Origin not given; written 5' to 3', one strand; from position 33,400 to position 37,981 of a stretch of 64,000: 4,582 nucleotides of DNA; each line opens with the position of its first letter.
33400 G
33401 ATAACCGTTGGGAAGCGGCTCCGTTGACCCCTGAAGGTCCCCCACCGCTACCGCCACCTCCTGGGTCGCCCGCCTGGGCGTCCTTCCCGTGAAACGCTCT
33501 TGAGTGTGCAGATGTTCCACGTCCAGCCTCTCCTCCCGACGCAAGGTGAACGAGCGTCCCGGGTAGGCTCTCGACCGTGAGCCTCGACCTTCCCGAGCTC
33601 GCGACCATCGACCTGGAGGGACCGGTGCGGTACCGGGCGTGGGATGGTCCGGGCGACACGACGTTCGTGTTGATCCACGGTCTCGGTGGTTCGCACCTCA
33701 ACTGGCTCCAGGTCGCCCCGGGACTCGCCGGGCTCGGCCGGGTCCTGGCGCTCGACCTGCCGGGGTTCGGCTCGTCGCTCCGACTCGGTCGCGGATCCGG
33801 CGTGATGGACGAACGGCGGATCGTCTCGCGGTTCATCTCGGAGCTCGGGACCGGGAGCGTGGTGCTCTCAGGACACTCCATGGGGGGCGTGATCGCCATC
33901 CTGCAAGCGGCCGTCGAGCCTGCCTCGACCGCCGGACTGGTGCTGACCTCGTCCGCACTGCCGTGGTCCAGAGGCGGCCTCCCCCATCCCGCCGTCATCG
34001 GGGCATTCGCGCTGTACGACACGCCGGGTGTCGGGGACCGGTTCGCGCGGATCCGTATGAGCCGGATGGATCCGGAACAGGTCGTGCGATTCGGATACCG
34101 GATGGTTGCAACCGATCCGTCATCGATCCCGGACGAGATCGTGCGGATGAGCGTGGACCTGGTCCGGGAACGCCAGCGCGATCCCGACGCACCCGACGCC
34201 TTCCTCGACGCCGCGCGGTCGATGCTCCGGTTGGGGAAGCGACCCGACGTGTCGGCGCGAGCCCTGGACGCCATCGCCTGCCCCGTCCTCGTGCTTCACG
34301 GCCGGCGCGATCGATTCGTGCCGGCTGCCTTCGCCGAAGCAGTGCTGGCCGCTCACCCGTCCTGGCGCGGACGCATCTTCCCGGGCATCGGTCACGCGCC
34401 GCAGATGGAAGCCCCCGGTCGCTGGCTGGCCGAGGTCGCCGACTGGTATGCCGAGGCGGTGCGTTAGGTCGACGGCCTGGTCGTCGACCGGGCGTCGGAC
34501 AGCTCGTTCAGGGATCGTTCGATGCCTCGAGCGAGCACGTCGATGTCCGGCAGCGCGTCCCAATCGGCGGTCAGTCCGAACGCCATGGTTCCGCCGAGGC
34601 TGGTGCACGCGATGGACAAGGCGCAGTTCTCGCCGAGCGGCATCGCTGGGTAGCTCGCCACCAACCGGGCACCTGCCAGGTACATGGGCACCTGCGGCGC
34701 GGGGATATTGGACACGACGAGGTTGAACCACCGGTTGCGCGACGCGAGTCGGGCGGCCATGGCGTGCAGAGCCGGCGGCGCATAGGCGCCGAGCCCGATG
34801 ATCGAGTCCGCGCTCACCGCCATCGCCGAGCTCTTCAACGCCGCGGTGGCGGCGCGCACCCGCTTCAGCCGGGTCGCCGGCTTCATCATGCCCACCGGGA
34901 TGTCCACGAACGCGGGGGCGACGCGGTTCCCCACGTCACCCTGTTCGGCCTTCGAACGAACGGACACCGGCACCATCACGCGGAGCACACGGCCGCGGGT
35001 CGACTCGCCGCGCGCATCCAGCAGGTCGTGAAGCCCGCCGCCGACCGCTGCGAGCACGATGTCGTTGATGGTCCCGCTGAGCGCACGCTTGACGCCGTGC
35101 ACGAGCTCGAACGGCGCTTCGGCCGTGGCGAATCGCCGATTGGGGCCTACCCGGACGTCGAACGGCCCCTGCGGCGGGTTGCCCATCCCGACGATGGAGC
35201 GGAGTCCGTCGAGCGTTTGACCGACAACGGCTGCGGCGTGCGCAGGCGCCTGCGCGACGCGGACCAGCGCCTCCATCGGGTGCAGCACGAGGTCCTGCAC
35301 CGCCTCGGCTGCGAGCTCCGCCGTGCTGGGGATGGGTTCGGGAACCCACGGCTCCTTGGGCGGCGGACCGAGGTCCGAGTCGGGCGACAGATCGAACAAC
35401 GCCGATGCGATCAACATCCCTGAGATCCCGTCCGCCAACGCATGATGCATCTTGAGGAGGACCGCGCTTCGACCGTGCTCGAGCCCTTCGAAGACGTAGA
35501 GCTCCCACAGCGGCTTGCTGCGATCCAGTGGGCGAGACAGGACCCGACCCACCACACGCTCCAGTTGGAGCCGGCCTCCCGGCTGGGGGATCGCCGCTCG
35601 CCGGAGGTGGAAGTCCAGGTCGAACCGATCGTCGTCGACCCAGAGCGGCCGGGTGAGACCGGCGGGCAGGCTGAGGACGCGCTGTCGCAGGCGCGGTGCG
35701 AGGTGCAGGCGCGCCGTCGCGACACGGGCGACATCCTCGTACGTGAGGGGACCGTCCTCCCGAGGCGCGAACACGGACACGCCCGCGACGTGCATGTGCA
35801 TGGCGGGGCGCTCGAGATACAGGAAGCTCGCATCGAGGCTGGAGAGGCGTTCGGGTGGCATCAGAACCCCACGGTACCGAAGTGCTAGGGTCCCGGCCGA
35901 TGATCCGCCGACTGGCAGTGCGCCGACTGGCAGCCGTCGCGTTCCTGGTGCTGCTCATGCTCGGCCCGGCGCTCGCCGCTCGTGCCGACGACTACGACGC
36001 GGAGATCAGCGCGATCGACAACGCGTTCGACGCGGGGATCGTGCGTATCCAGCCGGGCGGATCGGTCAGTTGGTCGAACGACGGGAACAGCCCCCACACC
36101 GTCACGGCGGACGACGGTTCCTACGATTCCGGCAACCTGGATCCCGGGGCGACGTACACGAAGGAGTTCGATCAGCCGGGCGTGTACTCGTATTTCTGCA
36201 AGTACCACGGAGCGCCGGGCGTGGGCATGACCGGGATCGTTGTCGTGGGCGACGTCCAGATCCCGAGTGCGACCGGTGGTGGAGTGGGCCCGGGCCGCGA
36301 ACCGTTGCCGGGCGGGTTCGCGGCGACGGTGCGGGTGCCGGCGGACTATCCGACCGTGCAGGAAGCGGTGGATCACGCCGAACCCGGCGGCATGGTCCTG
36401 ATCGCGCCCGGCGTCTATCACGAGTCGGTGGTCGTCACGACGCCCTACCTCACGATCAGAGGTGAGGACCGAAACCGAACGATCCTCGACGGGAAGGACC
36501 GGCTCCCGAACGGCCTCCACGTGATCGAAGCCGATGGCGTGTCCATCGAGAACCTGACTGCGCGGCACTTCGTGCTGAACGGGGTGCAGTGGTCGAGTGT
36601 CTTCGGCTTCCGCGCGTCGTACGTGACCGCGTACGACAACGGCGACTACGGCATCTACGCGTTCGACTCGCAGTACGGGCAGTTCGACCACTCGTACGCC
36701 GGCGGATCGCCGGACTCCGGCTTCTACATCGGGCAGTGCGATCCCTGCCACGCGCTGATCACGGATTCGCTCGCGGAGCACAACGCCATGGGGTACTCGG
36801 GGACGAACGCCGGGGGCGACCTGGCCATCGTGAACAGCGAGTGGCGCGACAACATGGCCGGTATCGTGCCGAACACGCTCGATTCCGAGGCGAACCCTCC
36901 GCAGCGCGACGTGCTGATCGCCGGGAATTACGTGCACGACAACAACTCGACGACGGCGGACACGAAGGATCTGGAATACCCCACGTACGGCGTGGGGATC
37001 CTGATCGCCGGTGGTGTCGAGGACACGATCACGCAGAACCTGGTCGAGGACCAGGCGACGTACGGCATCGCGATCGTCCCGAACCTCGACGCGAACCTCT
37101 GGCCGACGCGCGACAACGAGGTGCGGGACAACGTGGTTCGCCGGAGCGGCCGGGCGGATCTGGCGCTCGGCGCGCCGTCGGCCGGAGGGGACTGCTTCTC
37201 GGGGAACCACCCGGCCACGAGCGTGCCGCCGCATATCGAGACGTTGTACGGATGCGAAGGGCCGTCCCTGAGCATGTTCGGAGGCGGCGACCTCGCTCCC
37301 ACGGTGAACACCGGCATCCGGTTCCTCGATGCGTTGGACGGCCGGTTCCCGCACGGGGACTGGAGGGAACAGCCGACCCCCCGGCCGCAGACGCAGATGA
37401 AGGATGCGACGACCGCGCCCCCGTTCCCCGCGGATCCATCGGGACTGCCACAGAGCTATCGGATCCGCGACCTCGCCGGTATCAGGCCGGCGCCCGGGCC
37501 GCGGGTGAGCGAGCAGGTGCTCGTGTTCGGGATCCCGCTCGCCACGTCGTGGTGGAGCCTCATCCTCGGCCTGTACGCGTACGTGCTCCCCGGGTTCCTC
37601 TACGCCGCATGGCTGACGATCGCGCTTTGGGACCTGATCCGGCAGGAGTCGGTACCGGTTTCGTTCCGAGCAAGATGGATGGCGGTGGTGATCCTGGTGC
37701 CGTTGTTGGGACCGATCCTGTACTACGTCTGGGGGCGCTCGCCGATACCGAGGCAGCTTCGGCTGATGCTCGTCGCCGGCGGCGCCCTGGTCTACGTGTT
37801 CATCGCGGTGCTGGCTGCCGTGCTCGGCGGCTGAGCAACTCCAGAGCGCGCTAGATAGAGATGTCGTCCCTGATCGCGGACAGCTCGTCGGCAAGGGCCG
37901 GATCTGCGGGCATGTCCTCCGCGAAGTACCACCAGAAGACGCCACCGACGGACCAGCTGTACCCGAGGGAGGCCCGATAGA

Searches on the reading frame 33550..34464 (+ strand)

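Call 34: search_protein_families(library=pfam, proteins=[window:33550-34464:+], max_evalue=0.0001)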
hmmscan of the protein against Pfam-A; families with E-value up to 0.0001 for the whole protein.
window:33550-34464:+ (305 aa): 4 families
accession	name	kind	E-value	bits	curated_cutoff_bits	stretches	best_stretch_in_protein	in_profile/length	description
PF12697.13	Abhydrolase_6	-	9.5e-23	82.4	26.3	1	39-295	1-216/217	Alpha/beta hydrolase family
PF00561.26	Abhydrolase_1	-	1.4e-20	74.4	25.8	1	38-289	2-245/245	alpha/beta hydrolase fold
PF12146.15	Hydrolase_4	-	6.2e-16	58.9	27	1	37-287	5-237/239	Serine aminopeptidase, S33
PF02230.22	Abhydrolase_2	-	6e-05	23.4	23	0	101-140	104-143/217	Phospholipase/Carboxylesterase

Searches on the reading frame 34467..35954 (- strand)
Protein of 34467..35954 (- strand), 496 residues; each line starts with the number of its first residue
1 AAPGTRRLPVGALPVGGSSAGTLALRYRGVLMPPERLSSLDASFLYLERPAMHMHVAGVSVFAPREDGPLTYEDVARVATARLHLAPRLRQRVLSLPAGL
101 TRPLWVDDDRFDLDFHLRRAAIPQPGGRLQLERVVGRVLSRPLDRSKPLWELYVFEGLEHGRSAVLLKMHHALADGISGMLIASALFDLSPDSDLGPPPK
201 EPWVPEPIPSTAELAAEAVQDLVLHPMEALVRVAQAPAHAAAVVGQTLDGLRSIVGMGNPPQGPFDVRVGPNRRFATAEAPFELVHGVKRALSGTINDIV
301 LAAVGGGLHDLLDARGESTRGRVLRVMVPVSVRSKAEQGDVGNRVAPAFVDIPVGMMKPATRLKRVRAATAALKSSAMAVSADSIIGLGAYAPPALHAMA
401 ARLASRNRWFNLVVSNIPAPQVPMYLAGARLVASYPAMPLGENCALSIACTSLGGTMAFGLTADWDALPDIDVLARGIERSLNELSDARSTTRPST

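Call 34: search_protein_families(library=pfam, proteins=[window:34467-35954:-], max_evalue=0.0001)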
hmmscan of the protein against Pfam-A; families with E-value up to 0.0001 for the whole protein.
window:34467-35954:- (496 aa): 2 families
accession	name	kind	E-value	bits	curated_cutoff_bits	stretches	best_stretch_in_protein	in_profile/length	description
PF03007.21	WS_DGAT_cat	-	1.3e-68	232.1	23.6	1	37-300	1-263/263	Wax ester synthase/diacylglycerol acyltransferase catalytic domain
PF06974.18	WS_DGAT_C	-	3.3e-30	105.5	20.7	1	342-485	2-144/145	WS/DGAT C-terminal domain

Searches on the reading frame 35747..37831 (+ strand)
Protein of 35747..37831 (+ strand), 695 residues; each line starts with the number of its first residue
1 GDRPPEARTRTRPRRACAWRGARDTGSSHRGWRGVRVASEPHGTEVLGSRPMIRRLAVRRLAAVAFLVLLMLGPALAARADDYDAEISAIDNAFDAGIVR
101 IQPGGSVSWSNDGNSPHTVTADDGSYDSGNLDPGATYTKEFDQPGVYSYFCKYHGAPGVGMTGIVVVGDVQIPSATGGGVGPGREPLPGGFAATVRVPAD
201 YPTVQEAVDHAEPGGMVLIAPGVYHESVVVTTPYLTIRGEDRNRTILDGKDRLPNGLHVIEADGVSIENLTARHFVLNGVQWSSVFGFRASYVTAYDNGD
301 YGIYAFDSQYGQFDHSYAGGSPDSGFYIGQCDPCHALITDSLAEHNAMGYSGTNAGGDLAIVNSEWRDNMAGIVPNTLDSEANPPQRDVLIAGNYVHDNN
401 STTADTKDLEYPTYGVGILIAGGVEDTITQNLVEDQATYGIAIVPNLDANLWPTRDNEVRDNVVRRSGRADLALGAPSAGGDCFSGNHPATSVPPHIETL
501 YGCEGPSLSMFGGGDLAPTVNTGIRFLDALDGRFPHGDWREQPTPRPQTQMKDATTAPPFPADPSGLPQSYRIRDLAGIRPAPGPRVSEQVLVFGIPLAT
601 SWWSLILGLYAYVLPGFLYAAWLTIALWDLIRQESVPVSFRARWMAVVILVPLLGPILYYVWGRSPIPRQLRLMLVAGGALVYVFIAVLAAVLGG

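Call 34: search_protein_families(library=pfam, proteins=[window:35747-37831:+], max_evalue=0.0001)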
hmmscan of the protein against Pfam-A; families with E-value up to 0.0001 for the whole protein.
window:35747-37831:+ (695 aa): 5 families
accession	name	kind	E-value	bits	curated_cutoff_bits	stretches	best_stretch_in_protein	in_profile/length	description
PF13229.12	Beta_helix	-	1.4e-09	38.2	25.9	0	255-374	24-143/158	Right handed beta helix region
PF13396.11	PLDc_N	-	1.1e-08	35.3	23.3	1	624-664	4-42/42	Phospholipase_D-nuclease N-terminal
PF13473.12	Cupredoxin_1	-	9.7e-07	29.2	27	1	64-156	2-97/104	Cupredoxin-like domain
PF00127.26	Copper-bind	-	1.9e-06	28.7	21.2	1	93-167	13-98/99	Copper binding proteins, plastocyanin/azurin family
PF05048.19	NosD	-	1e-05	25.5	23.6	0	390-470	11-83/212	Periplasmic copper-binding protein (NosD)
